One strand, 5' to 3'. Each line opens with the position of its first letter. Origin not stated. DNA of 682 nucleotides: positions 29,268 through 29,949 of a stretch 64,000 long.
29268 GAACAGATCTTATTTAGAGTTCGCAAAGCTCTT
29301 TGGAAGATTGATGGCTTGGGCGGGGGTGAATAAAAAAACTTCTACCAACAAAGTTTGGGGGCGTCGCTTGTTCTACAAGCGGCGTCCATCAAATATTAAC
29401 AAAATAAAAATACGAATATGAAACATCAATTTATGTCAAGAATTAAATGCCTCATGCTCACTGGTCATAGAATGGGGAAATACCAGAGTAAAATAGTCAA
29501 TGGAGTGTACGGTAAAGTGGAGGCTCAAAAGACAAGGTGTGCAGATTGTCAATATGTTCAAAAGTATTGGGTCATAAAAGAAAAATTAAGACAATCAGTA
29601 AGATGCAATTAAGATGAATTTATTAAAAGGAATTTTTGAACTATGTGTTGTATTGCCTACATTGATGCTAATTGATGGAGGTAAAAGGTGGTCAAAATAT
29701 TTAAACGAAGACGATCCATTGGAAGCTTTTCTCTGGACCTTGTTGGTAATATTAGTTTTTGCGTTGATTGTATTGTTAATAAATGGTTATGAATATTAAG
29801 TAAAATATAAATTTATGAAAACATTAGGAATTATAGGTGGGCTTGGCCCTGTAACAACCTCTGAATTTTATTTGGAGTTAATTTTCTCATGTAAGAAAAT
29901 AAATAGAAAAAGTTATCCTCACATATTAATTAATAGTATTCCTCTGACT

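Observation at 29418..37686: Diverged inverted duplicate of a two-gene cassette (4-Cys mini-protein plus 2-TM mini-protein) flanking the rib/aspS/pcd/GNAT region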

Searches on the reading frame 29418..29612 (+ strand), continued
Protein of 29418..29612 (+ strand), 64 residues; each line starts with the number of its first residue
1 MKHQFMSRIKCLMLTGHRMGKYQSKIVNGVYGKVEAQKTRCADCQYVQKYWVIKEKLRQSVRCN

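Call 93: find_encoding_contigs(protein=P0010, flank=10000, max_places=10)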
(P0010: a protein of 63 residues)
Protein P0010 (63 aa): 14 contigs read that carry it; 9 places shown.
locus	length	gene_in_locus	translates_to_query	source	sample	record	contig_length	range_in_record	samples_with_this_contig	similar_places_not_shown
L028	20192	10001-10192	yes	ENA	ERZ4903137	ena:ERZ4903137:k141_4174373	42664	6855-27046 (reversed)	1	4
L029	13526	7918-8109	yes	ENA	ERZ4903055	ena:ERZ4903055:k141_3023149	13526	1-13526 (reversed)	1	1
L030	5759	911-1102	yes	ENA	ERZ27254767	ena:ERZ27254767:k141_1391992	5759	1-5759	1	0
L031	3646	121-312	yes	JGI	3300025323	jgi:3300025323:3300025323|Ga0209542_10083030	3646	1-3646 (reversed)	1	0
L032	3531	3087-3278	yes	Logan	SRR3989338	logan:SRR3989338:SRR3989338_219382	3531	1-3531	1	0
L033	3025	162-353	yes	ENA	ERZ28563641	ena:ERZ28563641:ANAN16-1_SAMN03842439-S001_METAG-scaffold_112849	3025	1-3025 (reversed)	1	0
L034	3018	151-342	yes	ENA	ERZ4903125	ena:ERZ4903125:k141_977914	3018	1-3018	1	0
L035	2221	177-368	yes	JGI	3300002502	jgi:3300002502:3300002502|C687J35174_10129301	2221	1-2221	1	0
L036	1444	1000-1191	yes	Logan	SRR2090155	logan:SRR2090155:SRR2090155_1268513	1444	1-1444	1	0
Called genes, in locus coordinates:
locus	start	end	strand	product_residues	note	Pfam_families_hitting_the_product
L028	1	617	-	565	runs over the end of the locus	-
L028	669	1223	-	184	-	PF04079:SMC_ScpB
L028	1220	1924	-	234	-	PF02616:SMC_ScpA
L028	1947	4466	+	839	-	PF17900:Peptidase_M1_N, PF01433:Peptidase_M1, PF11838:ERAP1_C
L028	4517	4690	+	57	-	-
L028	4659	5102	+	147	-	PF02661:Fic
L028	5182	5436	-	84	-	-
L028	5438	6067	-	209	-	-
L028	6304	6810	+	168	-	PF00881:Nitroreductase, PF14512:TM1586_NiRdase (faint), PF00881:Nitroreductase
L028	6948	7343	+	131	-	PF01371:Trp_repressor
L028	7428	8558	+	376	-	PF01168:Ala_racemase_N, PF00842:Ala_racemase_C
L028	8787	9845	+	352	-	PF00291:PALP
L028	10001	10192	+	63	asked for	-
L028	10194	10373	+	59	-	-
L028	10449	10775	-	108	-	PF01329:Pterin_4a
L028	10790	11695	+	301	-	PF13793:Pribosyltran_N, PF00156:Pribosyltran, PF14572:Pribosyl_synth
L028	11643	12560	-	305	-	PF00892:EamA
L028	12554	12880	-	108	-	PF01687:Flavokinase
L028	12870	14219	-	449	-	PF01336:tRNA_anti-codon, PF00152:tRNA-synt_2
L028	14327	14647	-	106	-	-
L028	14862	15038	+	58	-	-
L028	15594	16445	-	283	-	PF00800:PDT, PF01842:ACT (weak)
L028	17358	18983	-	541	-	PF05970:PIF1, PF13245:AAA_19, PF13401:AAA_22 (weak), PF13604:AAA_30, PF21530:Pif1_2B_dom (weak)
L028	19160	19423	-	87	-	-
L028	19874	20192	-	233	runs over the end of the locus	-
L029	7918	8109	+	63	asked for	-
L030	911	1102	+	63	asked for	-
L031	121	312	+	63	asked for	-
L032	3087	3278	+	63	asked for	-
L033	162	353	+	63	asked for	-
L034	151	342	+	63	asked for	-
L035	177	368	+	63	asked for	-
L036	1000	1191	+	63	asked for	-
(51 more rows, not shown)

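Call 94: find_encoding_contigs(protein=P0006, flank=10000, max_places=10)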
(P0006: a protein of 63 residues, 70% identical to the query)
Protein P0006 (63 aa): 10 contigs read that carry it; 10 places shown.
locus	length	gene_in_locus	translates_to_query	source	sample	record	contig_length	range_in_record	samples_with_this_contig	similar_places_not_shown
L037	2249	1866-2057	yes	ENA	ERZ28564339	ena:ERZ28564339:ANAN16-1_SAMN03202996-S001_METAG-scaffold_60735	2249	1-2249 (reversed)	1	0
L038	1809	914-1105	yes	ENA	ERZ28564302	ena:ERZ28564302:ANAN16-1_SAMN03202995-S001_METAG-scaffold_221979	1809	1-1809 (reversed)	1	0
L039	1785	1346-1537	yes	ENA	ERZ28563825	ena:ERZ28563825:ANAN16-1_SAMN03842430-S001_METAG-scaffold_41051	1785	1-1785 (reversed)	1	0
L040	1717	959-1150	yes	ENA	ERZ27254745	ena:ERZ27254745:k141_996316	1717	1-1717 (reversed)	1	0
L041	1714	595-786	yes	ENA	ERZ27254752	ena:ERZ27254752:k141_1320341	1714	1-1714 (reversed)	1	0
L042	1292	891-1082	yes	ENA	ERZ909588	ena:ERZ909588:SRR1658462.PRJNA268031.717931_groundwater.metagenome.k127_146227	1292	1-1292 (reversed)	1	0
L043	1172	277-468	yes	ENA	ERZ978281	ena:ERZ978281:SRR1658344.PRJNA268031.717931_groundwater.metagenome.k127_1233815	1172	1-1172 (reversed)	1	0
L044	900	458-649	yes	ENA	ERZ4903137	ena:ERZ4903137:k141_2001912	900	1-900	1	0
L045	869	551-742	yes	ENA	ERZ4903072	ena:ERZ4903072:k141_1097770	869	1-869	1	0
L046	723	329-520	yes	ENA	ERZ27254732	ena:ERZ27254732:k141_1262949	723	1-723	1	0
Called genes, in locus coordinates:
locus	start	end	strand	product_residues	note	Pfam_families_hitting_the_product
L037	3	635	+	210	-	?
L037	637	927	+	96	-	PF01371:Trp_repressor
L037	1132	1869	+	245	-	PF01177:Asp_Glu_race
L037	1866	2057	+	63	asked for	-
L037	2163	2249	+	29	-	?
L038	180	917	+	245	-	PF01177:Asp_Glu_race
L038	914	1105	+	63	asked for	-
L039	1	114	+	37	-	?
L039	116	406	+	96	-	PF01371:Trp_repressor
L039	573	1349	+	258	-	PF01177:Asp_Glu_race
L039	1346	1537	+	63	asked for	-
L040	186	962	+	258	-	PF01177:Asp_Glu_race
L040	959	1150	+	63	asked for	-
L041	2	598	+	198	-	?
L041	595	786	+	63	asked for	-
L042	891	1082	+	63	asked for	-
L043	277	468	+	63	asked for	-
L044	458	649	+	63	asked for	-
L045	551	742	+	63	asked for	-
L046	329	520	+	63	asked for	-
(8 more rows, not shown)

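Call 113: search_dna_similar(query=window:29418-29609:+, collection=plasmids, mode=protein, max_evalue=1, max_rows=5)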
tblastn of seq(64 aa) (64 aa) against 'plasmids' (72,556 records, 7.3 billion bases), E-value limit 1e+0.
Records with a match: 1; places in all: 1; records where one place covers at least 80% of the query: 0.
Best place of each record, by identity: <60% 1.
By first word of the organism name: Burkholderia 1.
By predicted mobility (MOB-suite, as given by PLSDB): non-mobilizable 1.
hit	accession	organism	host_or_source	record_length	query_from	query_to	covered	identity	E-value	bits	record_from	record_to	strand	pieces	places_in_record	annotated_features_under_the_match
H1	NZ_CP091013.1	Burkholderia cenocepacia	-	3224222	15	64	78%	25.4%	9e-1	33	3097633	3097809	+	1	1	none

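Call 114: search_dna_similar(query=window:29418-29609:+, collection=phages, mode=protein, max_evalue=1, max_rows=5)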
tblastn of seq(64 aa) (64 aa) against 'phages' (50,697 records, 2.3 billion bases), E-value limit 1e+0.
No match.

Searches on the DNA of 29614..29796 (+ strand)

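Call 98: search_rna_families(source=L014, start=850, end=1370, threshold=evalue, max_evalue=0.1)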
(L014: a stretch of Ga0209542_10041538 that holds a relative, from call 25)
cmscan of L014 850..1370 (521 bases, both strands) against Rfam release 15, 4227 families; matches with E-value up to 0.1: 0.
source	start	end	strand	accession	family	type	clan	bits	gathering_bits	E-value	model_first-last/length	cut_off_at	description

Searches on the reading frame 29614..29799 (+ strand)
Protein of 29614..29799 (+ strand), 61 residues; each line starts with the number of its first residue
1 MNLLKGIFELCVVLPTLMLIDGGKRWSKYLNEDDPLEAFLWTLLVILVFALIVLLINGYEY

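Call 8: search_protein_families(library=pfam, proteins=[window:29614-29799:+], max_evalue=10)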
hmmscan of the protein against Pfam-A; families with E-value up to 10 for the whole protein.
window:29614-29799:+ (61 aa): 3 families
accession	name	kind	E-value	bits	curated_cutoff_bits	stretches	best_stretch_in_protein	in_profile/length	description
PF12794.12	MscS_TM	-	0.0049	16.2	28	1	10-61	167-220/339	Mechanosensitive ion channel inner membrane domain 1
PF15706.10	TMEM132_C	-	0.13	12.4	27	1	35-58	30-53/87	TMEM132 C-terminal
PF19667.4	DUF6170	-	2.6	8.6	27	1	6-56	41-82/100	Family of unknown function (DUF6170)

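Call 9: search_protein_families(library=ncbifam, proteins=[window:29614-29799:+], max_evalue=10)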
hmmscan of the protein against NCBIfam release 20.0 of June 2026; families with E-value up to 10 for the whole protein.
window:29614-29799:+ (61 aa): 1 family
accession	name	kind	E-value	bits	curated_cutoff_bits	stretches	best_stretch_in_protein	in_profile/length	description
NF033218.1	anchor_AmaP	equivalog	0.055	13.2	55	1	6-56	13-67/166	alkaline shock response membrane anchor protein AmaP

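Call 12: find_homologous_proteins(query=window:29614-29796:+, max_evalue=0.01)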
Query seq(61 aa) (61 aa): 4 proteins with E <= 0.01 among 4 candidates.
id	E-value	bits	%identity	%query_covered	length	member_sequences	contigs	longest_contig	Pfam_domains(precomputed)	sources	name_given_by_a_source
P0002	3.4e-32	127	100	100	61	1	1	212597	-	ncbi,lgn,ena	-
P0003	9.1e-21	91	75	98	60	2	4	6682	-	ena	-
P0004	3.5e-20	89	68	98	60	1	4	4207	-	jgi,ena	-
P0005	2.6e-18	83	68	98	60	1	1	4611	-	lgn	-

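Call 14: find_encoding_contigs(protein=P0003, flank=10000)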
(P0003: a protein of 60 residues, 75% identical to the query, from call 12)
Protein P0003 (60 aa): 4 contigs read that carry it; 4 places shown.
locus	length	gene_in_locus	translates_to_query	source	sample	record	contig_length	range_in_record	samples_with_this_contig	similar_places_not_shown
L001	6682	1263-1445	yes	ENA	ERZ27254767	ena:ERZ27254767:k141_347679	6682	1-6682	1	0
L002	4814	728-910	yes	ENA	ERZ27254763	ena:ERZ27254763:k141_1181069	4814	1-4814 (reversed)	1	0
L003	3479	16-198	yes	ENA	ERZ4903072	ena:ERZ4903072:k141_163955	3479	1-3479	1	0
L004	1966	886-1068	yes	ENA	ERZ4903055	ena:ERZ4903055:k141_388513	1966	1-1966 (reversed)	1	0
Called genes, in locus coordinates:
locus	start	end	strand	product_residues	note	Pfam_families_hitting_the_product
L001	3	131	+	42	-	?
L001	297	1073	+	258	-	PF01177:Asp_Glu_race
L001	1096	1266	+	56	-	-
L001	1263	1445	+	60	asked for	-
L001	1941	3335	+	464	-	PF01336:tRNA_anti-codon, PF00152:tRNA-synt_2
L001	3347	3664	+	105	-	PF01687:Flavokinase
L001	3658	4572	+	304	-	PF00892:EamA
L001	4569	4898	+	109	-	PF01329:Pterin_4a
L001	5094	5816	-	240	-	-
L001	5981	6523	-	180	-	PF18306:LDcluster4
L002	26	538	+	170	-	PF01177:Asp_Glu_race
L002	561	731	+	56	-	-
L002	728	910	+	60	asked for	-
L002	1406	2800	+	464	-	PF01336:tRNA_anti-codon, PF00152:tRNA-synt_2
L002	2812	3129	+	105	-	PF01687:Flavokinase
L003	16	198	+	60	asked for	-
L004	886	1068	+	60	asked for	-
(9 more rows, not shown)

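Call 15: find_encoding_contigs(protein=P0004, flank=10000)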
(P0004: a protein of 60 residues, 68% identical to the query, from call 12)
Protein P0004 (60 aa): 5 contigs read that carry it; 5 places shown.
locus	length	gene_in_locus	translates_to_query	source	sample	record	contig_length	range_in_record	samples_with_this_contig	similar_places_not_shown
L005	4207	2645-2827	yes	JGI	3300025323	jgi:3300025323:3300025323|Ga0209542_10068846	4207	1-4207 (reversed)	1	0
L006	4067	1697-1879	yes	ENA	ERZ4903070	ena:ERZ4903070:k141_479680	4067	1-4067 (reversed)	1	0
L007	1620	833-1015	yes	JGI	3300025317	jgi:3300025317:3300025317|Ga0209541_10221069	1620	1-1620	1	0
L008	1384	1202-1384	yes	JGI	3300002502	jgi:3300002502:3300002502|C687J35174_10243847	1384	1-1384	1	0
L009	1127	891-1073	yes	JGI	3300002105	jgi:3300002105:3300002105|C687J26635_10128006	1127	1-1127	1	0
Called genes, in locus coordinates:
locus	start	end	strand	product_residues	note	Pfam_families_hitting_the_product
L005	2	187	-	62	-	?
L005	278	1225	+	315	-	PF00579:tRNA-synt_1b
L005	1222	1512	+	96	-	PF01371:Trp_repressor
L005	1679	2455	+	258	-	PF01177:Asp_Glu_race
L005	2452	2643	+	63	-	-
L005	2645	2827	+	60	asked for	-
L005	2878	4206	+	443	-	?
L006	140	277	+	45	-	-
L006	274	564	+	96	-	PF01371:Trp_repressor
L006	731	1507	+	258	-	PF01177:Asp_Glu_race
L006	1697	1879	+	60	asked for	-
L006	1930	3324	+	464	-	PF01336:tRNA_anti-codon, PF00152:tRNA-synt_2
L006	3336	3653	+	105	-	PF01687:Flavokinase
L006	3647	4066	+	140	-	?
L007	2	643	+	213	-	?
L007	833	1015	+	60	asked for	-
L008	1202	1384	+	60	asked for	?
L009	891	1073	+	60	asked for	-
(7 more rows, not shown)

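Call 16: find_encoding_contigs(protein=P0005, flank=10000)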
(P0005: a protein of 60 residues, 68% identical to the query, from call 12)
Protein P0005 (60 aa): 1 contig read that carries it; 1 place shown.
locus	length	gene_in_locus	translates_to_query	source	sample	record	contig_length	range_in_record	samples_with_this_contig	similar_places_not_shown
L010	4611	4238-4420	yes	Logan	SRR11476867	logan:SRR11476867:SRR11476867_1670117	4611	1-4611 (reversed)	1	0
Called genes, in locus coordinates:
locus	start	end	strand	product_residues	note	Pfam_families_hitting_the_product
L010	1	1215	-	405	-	?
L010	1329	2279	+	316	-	PF00579:tRNA-synt_1b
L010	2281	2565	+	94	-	PF01371:Trp_repressor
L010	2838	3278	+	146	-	PF08915:tRNA-Thr_ED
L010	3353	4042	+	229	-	PF01177:Asp_Glu_race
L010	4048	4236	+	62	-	-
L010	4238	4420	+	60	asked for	-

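Call 20: find_related_loci(query=A3, collection=genome_contigs, flank=10000)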
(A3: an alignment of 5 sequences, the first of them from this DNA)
Query A3 (61 aa) in genome_contigs; peptide patterns used: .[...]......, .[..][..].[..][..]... (x = any residue, [..] = any of these).
49 stretches matched a pattern, but none encodes a relative of the query by tblastn (E <= 1e-3).

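Call 25: find_related_loci(query=A3, collection=metagenome_contigs, flank=10000)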
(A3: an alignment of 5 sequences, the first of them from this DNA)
Query A3 (61 aa) in metagenome_contigs; peptide patterns used: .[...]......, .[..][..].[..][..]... (x = any residue, [..] = any of these).
148 stretches matched a pattern; 7 encode a relative of the query (tblastn E <= 1e-3); 7 distinct loci.
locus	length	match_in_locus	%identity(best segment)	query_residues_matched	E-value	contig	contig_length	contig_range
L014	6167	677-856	77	1-60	2e-27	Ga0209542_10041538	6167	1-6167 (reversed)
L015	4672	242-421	77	1-60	2e-27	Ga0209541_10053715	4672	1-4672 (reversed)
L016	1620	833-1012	68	1-60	5e-26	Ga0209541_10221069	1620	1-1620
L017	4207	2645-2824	68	1-60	5e-26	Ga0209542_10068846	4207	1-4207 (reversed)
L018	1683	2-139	78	15-60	3e-21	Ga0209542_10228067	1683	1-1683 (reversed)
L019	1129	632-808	80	1-60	3e-19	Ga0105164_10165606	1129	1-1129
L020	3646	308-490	56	1-61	3e-16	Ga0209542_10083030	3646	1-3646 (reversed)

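Call 43: predict_structure(alignment_id=A5)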
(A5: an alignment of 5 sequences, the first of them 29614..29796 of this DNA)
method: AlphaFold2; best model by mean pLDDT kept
length: 61 residues; sequences in the alignment: 5
mean_pLDDT: 72.2   pTM: 0.46
mean pLDDT of the five models: 72.2, 70.7, 69.5, 69.3, 66.3
residues with pLDDT >= 90: 0; 70-90: 41; 50-70: 20; < 50: 0
segments of 3 or more residues with pLDDT < 50: none
pLDDT, mean of each block of 10 residues (from residue 1): 65 73 70 74 79 74 53
secondary structure, 60 per line:
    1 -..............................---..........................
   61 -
elements in order: H2-31 H35-60

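Call 58: search_protein_families(library=pfam, proteins=[L001:5094-5816:-], max_evalue=0.01)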
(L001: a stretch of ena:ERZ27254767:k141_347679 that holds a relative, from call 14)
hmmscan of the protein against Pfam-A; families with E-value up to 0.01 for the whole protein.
L001:5094-5816:- (240 aa): 1 family
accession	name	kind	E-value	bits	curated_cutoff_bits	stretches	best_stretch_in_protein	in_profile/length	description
PF00156.33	Pribosyltran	-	0.0013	18.5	26.3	1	130-148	87-105/158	Phosphoribosyl transferase domain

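Call 66: search_protein_families(library=phrogs, proteins=[window:29614-29799:+], max_evalue=1)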
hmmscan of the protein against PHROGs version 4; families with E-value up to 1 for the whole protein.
window:29614-29799:+ (61 aa): 1 family
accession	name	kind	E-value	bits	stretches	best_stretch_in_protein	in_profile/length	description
phrog_34908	-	unknown function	0.18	12.2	1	24-57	33-65/153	-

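Call 67: search_protein_families(library=padloc, proteins=[window:29614-29799:+], max_evalue=1)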
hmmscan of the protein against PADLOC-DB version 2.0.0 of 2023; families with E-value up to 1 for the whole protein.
window:29614-29799:+ (61 aa): 0 families

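Call 71: search_solved_structures(query=A7, max_evalue=10)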
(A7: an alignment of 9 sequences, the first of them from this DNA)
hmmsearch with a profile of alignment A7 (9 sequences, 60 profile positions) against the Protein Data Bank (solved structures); distinct sequences matched with E-value up to 10: 0.

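Call 81: search_protein_families(library=ncbifam, proteins=[L010:2838-3278:+], max_evalue=0.1)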
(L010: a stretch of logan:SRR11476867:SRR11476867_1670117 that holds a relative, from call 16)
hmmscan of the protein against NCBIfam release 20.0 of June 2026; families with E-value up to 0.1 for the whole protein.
L010:2838-3278:+ (146 aa): 2 families
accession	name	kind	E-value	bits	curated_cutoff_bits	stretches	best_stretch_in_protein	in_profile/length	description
NF003068.0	PRK03991.1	equivalog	1.3e-14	53.5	484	1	1-137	1-129/613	threonine--tRNA ligase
NF011500.0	PRK14938.1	equivalog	1.8e-06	27.2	362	1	38-138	28-125/387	Ser-tRNA(Thr) hydrolase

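Call 112: search_dna_similar(query=window:29614-29796:+, collection=plasmids, mode=protein, max_evalue=1, max_rows=5)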
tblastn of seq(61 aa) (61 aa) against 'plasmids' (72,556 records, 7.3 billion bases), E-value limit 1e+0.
No match.

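Call 115: search_dna_similar(query=window:29614-29796:+, collection=phages, mode=protein, max_evalue=1, max_rows=5)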
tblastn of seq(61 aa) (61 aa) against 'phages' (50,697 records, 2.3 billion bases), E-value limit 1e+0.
No match.
